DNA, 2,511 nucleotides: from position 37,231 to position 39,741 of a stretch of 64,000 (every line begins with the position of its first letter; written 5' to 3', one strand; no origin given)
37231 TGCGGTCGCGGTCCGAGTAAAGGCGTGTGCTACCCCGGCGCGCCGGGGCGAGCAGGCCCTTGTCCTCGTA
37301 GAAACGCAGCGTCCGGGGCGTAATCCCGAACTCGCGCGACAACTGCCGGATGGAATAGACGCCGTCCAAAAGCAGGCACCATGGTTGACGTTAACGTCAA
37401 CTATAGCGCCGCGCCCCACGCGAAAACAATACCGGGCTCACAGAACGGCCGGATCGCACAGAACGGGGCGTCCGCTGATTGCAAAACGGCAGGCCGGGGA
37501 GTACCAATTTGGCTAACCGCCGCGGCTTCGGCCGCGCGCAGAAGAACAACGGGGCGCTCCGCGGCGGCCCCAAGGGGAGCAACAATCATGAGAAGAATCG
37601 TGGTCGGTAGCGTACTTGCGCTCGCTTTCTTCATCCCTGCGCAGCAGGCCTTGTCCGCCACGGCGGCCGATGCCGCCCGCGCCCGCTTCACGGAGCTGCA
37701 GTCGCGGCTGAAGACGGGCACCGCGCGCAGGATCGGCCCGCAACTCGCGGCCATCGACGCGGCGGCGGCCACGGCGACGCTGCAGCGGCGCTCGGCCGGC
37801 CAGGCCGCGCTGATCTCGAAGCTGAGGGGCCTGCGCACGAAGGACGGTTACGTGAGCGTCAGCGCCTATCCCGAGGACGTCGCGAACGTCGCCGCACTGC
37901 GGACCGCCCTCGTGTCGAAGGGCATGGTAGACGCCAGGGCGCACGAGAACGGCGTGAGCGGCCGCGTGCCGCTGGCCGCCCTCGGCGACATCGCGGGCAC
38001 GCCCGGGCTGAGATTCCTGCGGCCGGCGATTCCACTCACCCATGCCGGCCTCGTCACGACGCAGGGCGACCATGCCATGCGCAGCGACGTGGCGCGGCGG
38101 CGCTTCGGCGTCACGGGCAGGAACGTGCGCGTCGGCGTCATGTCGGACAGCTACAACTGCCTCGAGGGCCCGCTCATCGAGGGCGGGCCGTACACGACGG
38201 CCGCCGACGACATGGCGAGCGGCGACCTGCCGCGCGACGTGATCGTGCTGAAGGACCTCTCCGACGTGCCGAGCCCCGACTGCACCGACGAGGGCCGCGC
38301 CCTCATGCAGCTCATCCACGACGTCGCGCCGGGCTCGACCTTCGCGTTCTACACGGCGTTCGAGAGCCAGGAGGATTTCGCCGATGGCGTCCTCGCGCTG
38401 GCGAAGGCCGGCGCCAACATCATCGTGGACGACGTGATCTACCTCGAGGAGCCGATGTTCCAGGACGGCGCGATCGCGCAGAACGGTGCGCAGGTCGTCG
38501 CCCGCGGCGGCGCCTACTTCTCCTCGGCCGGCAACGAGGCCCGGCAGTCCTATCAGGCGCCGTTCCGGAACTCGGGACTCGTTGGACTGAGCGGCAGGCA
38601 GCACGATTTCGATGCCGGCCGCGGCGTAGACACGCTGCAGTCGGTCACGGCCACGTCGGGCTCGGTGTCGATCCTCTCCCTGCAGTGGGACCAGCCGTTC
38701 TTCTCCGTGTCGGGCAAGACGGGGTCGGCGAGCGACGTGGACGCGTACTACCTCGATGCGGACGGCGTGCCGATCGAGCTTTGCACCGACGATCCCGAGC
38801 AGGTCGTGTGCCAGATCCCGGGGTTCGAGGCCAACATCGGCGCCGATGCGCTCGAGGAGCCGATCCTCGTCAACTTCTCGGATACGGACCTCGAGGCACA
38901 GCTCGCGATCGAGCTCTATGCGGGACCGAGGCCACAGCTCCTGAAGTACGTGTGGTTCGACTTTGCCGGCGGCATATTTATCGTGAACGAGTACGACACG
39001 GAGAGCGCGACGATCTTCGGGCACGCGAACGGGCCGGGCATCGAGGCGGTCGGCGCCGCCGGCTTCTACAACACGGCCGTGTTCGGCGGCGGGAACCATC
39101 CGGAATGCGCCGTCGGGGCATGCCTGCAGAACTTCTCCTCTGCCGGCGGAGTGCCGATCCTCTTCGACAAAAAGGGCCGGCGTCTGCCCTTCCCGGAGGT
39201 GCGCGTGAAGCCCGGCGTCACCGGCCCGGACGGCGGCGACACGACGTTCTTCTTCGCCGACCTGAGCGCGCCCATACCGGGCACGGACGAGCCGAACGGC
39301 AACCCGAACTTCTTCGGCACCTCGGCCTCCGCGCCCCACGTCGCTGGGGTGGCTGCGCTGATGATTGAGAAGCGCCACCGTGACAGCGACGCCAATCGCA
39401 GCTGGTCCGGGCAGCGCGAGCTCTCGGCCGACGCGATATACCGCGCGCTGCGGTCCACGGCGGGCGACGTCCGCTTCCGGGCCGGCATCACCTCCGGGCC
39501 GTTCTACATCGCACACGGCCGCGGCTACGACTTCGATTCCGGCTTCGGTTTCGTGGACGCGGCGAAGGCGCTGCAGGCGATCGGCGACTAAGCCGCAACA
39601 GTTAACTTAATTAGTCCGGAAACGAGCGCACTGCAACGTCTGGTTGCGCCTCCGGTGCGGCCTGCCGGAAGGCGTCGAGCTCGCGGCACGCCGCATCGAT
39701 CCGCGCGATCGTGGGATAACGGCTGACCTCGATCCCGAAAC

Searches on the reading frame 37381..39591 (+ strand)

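Call 17: search_protein_families(library=pfam, proteins=[window:37381-39591:+], max_evalue=0.001)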
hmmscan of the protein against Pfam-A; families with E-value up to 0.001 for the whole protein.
window:37381-39591:+ (736 aa): 1 family
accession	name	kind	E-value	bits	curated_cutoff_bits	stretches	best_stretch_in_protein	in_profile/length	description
PF00082.27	Peptidase_S8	-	8.3e-05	22.5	21.8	1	643-675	235-260/288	Subtilase family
